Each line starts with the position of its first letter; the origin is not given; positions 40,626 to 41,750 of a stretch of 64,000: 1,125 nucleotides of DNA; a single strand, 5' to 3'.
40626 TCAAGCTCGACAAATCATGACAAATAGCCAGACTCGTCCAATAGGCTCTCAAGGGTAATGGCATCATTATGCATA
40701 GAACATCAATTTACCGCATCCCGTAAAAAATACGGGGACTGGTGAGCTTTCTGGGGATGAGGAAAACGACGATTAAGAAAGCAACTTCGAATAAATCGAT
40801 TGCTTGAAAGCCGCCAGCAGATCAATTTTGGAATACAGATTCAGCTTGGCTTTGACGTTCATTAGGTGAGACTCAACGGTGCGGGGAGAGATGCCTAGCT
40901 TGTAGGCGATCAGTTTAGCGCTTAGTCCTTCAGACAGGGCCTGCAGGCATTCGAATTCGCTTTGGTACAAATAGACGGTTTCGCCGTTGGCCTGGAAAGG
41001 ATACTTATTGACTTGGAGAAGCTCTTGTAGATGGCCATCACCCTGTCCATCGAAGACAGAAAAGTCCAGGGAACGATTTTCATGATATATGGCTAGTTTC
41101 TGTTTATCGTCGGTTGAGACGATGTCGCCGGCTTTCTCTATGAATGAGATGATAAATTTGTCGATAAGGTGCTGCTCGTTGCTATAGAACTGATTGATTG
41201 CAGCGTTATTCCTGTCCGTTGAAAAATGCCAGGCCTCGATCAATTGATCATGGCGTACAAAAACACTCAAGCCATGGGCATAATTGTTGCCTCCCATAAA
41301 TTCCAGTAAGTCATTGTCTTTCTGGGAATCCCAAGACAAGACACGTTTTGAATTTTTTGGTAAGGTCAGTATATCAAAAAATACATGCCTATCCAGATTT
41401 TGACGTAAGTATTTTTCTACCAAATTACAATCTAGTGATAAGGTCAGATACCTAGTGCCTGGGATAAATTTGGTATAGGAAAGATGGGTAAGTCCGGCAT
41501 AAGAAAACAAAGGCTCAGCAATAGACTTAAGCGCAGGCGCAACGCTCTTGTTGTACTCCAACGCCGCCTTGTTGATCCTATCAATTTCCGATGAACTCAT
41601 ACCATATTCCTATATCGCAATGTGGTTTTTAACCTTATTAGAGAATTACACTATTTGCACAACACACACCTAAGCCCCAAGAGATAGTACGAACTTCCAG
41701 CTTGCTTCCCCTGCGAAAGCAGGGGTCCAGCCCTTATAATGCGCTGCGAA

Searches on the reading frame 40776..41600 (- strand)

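Call 58: search_protein_families(library=pfam, proteins=[window:40776-41600:-], max_evalue=0.0001)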
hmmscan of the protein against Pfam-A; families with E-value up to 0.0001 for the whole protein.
window:40776-41600:- (275 aa): 1 family
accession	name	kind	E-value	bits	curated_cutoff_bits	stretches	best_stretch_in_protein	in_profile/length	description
PF00196.25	GerE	-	2.1e-13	50.1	23.5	1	215-261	7-53/57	Bacterial regulatory proteins, luxR family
